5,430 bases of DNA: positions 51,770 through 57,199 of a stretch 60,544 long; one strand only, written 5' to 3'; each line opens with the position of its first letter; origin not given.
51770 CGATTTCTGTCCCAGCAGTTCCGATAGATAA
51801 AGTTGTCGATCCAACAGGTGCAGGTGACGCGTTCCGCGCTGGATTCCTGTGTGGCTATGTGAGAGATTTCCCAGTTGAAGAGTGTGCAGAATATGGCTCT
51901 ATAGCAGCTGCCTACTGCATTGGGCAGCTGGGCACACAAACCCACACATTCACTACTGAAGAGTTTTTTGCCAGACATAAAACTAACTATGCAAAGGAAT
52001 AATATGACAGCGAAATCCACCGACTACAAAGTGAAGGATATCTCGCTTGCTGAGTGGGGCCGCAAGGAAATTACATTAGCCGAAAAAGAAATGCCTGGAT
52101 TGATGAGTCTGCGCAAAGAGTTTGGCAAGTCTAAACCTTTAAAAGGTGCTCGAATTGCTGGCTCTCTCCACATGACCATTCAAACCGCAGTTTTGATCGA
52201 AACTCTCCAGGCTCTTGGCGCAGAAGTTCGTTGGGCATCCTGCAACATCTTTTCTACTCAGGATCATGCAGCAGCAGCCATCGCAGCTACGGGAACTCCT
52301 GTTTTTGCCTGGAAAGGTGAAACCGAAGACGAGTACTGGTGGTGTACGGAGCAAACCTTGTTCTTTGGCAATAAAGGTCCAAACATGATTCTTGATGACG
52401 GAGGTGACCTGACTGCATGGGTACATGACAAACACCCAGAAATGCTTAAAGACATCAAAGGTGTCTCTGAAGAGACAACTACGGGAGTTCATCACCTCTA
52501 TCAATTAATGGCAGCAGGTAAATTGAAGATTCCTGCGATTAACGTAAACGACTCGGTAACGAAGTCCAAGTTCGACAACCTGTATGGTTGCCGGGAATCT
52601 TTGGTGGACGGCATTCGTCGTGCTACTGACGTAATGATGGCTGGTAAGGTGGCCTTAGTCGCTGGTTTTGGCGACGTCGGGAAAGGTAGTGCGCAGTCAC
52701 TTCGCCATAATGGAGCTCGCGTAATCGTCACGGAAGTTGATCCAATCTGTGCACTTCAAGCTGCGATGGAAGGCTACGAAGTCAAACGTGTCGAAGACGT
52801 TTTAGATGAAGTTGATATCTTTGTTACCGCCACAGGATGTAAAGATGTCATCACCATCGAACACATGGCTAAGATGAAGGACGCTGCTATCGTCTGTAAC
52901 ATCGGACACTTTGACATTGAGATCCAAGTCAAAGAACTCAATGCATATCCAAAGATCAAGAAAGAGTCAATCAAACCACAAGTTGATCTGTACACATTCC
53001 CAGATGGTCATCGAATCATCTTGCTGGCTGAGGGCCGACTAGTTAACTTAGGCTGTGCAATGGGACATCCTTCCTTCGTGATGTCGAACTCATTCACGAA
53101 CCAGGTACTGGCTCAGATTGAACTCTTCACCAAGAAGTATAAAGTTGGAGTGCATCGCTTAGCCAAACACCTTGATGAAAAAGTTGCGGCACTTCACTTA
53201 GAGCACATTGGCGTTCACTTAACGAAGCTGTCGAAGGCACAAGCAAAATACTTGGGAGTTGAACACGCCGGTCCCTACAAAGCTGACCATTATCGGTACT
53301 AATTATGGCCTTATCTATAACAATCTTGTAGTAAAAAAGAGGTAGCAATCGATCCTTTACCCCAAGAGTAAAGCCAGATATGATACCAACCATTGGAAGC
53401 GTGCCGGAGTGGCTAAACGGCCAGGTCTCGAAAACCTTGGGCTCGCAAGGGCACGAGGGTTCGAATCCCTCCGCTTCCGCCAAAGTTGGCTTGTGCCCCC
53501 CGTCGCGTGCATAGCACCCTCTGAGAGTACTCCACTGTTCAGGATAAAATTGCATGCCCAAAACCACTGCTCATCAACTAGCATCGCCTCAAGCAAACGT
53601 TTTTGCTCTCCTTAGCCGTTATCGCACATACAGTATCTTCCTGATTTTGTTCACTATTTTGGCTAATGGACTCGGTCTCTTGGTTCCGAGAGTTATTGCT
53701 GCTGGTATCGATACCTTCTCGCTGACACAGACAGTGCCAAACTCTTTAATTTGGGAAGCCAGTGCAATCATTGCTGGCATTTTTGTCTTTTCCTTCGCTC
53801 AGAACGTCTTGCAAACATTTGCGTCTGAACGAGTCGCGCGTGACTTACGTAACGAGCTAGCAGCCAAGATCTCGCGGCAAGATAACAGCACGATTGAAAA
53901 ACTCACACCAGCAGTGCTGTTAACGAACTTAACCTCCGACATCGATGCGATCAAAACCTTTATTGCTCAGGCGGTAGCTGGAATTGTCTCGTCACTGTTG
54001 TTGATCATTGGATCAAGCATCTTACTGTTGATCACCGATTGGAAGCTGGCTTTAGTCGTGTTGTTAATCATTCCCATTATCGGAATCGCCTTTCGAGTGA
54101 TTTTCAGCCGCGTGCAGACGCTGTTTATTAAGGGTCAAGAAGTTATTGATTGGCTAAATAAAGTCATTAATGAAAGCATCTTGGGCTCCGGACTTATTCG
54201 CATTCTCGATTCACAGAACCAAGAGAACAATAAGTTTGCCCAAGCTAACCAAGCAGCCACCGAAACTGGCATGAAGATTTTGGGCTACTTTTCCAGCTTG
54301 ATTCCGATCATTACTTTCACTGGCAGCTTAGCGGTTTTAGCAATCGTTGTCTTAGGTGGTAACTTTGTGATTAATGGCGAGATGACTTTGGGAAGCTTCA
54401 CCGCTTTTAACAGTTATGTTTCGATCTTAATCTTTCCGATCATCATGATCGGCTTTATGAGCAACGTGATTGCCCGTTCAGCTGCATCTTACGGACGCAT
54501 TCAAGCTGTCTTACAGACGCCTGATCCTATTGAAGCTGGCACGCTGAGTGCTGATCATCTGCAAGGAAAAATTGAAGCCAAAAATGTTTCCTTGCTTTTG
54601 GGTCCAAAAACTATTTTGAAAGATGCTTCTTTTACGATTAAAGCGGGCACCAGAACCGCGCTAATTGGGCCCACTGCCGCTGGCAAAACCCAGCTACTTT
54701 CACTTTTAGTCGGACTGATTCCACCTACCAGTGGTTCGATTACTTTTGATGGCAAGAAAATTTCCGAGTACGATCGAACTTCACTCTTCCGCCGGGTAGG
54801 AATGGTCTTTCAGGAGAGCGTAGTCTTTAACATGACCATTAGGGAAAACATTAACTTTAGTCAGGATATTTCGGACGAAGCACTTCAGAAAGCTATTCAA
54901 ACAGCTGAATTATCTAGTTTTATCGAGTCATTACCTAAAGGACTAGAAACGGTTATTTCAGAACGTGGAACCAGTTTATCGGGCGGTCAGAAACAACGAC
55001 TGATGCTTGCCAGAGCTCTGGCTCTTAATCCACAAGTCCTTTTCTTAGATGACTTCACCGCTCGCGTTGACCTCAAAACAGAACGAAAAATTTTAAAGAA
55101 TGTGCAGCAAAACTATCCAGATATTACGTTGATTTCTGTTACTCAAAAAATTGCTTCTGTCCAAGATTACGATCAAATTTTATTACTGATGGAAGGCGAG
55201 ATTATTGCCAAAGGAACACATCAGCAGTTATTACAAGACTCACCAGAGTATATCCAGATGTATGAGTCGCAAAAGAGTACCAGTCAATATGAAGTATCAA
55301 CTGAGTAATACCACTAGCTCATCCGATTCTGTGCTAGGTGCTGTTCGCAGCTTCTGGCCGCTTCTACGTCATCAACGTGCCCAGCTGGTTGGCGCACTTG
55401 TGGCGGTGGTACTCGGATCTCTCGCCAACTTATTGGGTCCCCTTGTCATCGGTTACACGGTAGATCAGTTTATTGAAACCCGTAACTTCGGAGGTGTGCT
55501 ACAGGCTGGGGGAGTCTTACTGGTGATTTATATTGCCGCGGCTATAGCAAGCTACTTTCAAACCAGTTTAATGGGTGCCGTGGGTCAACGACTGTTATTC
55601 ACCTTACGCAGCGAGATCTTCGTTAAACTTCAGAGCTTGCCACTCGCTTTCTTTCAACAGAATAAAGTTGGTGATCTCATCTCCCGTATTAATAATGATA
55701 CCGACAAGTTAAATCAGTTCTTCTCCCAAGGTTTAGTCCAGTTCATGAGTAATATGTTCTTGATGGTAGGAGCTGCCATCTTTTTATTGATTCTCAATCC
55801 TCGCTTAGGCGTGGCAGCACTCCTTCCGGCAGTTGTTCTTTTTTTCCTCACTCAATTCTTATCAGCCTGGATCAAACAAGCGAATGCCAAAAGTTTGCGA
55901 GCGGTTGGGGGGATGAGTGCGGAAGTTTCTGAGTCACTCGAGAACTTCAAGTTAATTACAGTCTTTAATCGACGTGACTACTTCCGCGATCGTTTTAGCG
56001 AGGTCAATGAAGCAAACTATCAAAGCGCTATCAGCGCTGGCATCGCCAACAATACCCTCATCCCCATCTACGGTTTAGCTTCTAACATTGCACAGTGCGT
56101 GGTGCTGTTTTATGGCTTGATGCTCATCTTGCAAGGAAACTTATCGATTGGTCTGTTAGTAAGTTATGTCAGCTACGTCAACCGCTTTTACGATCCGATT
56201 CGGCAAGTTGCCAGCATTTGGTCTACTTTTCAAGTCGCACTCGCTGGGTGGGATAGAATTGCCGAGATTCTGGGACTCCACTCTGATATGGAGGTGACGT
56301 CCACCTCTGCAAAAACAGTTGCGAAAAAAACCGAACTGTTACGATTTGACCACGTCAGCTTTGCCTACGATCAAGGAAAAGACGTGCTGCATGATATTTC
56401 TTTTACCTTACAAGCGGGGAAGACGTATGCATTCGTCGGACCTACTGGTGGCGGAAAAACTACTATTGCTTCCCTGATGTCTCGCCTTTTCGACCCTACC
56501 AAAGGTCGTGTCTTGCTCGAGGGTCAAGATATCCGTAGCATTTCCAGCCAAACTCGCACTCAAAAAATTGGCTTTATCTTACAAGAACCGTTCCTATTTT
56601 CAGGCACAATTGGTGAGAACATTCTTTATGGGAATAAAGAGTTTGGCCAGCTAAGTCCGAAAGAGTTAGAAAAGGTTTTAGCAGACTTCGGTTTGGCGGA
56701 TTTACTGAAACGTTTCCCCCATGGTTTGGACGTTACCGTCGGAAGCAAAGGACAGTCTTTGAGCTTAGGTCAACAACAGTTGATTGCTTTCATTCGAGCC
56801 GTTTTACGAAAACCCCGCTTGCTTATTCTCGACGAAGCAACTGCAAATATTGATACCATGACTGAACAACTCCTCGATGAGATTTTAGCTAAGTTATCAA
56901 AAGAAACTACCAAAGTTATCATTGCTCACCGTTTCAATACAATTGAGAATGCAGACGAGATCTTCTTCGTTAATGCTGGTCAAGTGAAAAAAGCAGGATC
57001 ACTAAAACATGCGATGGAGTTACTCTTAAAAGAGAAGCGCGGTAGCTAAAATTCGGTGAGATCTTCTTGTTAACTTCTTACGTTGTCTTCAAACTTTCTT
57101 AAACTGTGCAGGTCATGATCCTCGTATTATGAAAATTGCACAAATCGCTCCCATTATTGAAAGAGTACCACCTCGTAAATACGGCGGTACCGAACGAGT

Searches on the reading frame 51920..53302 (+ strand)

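Call 75: search_protein_families(library=pfam, proteins=[window:51920-53302:+], max_evalue=0.00001)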
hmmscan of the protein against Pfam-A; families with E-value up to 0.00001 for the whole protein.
window:51920-53302:+ (460 aa): 3 families
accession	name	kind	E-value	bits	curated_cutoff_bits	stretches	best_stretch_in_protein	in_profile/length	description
PF05221.23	AdoHcyase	-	7.4e-140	465.7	25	2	35-170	1-138/299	S-adenosyl-L-homocysteine hydrolase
PF00670.27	AdoHcyase_NAD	-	7.9e-84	280.1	27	1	220-382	1-162/162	S-adenosyl-L-homocysteine hydrolase, NAD binding domain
PF02826.25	2-Hacid_dh_C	-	1.9e-07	31.1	25.1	1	239-329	33-127/178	D-isomer specific 2-hydroxyacid dehydrogenase, NAD binding domain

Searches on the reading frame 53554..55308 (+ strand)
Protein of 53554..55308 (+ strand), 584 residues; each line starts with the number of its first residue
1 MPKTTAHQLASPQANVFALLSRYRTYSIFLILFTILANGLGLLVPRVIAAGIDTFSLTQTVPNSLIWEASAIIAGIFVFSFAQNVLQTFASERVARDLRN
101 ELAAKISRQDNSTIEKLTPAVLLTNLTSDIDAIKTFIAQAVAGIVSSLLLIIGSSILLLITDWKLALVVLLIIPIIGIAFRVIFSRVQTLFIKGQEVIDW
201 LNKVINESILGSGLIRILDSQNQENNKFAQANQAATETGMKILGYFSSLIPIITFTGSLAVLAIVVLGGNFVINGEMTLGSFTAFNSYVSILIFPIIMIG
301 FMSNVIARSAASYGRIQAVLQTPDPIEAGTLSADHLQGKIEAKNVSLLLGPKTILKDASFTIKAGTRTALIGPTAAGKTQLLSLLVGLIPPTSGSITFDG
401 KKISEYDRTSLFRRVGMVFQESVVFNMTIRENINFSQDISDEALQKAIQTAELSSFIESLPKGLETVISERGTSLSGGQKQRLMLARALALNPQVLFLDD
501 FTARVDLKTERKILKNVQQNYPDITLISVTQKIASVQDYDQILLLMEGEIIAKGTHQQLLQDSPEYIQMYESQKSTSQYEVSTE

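Call 75: search_protein_families(library=pfam, proteins=[window:53554-55308:+], max_evalue=0.00001)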
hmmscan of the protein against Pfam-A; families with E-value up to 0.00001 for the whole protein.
window:53554-55308:+ (584 aa): 2 families
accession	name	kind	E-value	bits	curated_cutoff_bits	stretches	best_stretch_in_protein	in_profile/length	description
PF00664.28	ABC_membrane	-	1.8e-41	143.1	28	1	28-295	2-273/274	ABC transporter transmembrane region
PF00005.33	ABC_tran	-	1e-32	114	25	1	355-503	1-137/137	ABC transporter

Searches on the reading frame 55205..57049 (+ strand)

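Call 75: search_protein_families(library=pfam, proteins=[window:55205-57049:+], max_evalue=0.00001)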
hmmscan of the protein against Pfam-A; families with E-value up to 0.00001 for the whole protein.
window:55205-57049:+ (614 aa): 3 families
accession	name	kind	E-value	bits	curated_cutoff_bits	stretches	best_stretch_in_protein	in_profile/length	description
PF00664.28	ABC_membrane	-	1.6e-51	176.1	28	1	64-328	4-270/274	ABC transporter transmembrane region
PF00005.33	ABC_tran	-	3.3e-30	105.9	25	1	395-547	1-137/137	ABC transporter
PF02463.25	SMC_N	-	2.7e-06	27.4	40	0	380-591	112-213/220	RecF/RecN/SMC N terminal domain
